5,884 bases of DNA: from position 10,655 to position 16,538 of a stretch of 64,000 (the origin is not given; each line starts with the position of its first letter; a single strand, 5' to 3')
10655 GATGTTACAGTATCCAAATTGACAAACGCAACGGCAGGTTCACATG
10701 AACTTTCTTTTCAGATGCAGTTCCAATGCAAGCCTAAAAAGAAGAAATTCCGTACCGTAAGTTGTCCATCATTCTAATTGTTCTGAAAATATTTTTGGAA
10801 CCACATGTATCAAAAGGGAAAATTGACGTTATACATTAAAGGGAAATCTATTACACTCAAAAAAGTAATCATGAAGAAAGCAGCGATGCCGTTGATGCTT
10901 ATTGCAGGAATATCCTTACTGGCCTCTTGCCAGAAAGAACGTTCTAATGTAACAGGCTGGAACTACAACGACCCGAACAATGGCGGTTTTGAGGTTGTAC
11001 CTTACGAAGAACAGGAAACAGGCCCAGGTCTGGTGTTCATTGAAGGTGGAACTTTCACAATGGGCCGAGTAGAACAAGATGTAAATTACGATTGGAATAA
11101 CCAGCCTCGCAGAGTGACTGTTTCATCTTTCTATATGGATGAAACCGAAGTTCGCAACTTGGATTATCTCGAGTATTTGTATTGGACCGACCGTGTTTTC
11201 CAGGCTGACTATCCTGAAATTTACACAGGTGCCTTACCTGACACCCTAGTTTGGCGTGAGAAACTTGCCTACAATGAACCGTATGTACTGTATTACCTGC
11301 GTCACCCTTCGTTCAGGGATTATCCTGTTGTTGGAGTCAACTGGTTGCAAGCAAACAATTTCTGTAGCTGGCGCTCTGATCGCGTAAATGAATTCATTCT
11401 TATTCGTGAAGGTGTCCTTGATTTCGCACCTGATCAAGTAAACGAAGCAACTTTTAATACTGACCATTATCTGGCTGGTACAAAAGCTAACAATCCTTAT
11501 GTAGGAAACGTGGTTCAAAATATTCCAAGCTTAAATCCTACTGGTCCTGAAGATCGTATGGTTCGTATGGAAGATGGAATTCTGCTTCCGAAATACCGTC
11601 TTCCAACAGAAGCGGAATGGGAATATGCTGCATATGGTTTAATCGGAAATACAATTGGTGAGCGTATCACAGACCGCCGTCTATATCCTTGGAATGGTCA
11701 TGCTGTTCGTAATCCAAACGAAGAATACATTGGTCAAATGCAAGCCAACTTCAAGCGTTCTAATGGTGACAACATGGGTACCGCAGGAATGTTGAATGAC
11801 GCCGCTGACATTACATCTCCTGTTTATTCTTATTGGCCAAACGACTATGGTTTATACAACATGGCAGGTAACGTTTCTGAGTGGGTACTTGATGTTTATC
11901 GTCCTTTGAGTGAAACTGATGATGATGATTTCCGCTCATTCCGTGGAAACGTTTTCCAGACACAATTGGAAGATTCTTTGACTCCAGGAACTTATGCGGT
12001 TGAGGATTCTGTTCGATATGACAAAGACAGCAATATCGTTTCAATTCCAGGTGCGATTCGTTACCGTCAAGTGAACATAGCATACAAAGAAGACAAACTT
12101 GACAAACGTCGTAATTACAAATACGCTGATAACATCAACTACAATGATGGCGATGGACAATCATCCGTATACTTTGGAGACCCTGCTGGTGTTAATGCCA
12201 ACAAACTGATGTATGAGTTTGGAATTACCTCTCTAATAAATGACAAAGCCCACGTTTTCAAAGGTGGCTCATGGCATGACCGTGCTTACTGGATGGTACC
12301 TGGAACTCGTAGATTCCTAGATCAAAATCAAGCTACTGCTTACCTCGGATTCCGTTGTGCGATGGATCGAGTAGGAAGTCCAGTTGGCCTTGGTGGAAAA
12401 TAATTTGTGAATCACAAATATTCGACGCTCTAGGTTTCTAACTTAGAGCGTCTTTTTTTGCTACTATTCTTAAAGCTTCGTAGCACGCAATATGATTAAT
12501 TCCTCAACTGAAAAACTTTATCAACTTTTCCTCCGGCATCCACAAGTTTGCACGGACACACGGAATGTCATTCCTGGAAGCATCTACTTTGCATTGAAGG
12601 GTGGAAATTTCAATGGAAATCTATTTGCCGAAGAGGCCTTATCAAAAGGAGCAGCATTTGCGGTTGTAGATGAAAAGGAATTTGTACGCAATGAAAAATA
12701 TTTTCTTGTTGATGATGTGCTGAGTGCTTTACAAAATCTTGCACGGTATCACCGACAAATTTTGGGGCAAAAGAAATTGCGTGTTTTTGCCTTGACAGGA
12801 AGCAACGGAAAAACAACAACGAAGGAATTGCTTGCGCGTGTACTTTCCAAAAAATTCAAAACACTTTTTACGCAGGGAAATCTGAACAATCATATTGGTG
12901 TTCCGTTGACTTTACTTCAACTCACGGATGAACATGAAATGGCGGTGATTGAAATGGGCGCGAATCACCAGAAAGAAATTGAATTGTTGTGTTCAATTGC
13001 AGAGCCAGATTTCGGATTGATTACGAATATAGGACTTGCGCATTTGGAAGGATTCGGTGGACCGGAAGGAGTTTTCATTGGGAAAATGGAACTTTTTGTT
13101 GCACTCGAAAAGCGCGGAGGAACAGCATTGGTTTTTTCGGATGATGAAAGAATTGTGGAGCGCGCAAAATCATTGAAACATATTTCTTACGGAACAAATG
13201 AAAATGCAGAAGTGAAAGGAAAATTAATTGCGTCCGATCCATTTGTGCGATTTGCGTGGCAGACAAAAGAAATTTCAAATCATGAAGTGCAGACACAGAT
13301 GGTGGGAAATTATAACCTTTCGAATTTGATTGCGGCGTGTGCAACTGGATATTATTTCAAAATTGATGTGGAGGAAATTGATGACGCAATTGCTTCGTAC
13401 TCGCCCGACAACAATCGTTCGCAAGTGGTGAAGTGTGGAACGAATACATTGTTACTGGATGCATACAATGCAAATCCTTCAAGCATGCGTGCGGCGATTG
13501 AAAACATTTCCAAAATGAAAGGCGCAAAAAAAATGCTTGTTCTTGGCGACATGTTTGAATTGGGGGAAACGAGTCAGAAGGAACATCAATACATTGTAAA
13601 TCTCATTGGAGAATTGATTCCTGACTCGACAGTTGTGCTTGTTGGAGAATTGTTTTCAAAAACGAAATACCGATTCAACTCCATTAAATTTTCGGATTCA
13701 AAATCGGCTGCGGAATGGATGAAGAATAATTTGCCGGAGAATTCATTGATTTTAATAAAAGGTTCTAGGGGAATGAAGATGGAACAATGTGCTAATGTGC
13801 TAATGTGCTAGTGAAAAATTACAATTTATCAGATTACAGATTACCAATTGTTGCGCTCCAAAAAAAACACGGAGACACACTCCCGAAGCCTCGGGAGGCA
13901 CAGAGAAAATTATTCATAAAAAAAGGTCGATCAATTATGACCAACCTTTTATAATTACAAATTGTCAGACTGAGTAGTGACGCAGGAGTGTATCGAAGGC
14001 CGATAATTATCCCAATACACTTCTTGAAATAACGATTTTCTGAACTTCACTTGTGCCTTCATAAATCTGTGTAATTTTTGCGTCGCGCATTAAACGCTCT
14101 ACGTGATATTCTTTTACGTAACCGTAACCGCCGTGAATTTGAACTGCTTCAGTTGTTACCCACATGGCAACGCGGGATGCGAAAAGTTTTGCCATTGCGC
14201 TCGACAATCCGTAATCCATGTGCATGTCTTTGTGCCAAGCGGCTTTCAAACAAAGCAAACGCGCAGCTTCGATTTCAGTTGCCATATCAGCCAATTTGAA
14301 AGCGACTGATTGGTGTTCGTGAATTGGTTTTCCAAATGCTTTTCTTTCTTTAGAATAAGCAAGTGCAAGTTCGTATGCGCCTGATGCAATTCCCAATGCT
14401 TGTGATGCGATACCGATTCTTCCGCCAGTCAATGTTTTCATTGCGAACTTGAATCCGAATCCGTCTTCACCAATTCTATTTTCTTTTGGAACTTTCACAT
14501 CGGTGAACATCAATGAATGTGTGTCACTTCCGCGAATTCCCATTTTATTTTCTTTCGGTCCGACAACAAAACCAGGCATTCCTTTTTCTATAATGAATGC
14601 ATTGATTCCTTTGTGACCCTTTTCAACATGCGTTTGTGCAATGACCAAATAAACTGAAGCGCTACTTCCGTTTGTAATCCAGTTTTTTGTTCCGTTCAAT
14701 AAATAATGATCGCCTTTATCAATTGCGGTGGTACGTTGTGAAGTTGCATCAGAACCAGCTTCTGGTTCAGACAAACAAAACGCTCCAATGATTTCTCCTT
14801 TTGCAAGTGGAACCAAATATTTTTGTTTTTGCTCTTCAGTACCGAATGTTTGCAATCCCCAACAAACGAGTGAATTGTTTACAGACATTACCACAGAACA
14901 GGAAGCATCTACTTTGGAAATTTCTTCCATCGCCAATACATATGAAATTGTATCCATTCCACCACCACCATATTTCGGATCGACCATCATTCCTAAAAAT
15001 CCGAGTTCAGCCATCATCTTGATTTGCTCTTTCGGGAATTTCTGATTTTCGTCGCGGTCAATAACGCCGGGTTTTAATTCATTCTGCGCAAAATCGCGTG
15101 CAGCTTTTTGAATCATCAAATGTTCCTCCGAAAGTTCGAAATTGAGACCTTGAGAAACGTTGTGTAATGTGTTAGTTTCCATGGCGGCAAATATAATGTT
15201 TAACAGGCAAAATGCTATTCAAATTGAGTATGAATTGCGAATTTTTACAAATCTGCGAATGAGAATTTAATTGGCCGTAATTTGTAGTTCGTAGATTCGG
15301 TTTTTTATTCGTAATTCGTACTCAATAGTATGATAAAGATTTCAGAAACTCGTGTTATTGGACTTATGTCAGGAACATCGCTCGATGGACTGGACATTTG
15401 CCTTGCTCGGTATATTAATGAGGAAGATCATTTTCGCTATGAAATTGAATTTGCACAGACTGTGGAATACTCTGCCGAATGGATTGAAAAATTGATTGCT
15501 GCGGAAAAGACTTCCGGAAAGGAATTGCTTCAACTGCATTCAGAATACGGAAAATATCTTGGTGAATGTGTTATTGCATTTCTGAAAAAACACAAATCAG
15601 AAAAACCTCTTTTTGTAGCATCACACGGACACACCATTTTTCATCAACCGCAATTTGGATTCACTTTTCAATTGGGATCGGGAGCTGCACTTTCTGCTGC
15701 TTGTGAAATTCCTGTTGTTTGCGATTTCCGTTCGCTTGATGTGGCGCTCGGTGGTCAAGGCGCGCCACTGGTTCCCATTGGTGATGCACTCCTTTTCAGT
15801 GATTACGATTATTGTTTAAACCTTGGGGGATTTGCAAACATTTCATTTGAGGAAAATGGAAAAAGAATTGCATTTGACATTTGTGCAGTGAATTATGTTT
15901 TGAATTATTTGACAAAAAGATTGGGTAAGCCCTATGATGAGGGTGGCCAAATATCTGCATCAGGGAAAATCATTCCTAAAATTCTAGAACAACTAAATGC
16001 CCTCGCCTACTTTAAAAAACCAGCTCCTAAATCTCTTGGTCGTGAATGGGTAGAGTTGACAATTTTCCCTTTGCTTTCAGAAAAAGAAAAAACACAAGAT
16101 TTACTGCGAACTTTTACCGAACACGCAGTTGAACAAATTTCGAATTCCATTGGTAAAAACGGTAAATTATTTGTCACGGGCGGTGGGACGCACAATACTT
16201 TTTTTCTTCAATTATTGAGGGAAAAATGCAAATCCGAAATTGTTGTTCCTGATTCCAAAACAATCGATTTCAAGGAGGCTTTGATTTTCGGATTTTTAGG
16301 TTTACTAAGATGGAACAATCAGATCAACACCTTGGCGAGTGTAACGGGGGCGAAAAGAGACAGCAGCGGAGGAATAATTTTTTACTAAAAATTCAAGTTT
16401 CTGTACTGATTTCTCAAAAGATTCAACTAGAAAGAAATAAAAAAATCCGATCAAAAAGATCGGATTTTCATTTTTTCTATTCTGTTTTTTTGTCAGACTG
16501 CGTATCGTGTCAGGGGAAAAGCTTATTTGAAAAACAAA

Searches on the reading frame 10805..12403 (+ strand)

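Call 61: search_protein_families(library=pfam, proteins=[window:10805-12403:+], max_evalue=0.00001)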
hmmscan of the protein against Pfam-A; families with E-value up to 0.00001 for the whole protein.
window:10805-12403:+ (532 aa): 1 family
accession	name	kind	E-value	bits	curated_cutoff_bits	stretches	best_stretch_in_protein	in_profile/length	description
PF03781.23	FGE-sulfatase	-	2.2e-39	136.1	23.3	1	73-381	2-219/255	Sulfatase-modifying factor enzyme 1-like domain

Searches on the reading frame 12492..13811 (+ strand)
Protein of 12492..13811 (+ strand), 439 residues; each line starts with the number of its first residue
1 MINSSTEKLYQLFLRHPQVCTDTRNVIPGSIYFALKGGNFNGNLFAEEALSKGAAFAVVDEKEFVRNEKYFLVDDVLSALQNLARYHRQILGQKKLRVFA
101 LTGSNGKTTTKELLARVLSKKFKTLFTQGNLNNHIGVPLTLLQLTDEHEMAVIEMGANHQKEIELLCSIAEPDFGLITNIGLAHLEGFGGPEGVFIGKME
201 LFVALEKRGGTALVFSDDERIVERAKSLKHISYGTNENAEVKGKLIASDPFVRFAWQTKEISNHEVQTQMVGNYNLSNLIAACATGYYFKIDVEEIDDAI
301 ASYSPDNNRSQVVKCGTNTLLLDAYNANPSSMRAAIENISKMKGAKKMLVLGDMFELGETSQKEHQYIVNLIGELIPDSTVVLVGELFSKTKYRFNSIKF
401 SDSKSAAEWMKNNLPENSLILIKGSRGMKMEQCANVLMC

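Call 61: search_protein_families(library=pfam, proteins=[window:12492-13811:+], max_evalue=0.00001)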
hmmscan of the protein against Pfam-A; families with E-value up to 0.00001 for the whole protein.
window:12492-13811:+ (439 aa): 2 families
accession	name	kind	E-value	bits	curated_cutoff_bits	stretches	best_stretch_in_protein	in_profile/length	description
PF08245.18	Mur_ligase_M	-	5.6e-43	147.7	24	1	102-285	2-199/200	Mur ligase middle domain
PF02875.26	Mur_ligase_C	-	1.4e-13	52.3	28.4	1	309-426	2-127/127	Mur ligase, glutamate ligase domain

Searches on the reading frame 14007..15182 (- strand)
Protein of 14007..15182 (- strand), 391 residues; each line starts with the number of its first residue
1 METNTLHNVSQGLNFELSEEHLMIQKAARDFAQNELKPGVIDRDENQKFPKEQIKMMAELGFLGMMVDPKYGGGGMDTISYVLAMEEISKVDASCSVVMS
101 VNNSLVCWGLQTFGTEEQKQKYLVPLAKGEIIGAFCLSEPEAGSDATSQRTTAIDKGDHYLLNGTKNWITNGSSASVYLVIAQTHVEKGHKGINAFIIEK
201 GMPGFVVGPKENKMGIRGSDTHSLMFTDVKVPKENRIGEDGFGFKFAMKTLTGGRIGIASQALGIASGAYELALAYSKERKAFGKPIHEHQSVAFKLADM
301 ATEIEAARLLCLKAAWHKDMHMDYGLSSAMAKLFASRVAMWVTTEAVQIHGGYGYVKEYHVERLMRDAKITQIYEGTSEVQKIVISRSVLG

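Call 61: search_protein_families(library=pfam, proteins=[window:14007-15182:-], max_evalue=0.00001)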
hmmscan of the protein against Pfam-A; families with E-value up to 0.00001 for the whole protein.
window:14007-15182:- (391 aa): 4 families
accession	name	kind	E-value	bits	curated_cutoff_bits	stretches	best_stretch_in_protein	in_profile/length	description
PF00441.29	Acyl-CoA_dh_1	-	8.4e-53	179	22.4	1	243-390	3-150/150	Acyl-CoA dehydrogenase, C-terminal domain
PF02771.21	Acyl-CoA_dh_N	-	1e-39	135.8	22.9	1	18-130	1-113/113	Acyl-CoA dehydrogenase, N-terminal domain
PF02770.24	Acyl-CoA_dh_M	-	2.9e-26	91.9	33.3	1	134-229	1-97/97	Acyl-CoA dehydrogenase, middle domain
PF08028.16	Acyl-CoA_dh_2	-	6e-25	88.5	22.7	1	256-378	1-133/134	Acyl-CoA dehydrogenase, C-terminal domain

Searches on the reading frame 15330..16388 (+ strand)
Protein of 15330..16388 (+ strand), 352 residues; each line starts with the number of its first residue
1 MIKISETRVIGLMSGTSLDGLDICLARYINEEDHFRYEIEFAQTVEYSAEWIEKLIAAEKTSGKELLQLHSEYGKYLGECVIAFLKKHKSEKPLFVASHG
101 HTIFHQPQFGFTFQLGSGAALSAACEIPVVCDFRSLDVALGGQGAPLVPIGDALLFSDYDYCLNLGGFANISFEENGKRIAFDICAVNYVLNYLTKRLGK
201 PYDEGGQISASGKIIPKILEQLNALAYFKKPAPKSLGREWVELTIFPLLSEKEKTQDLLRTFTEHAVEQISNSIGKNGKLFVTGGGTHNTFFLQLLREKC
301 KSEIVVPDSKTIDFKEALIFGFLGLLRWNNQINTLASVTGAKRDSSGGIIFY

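Call 61: search_protein_families(library=pfam, proteins=[window:15330-16388:+], max_evalue=0.00001)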
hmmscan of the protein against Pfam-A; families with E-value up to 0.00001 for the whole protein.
window:15330-16388:+ (352 aa): 1 family
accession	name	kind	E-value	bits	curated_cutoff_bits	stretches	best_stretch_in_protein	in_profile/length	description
PF03702.20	AnmK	-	2.2e-65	221.6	24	1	8-352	2-366/367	Anhydro-N-acetylmuramic acid kinase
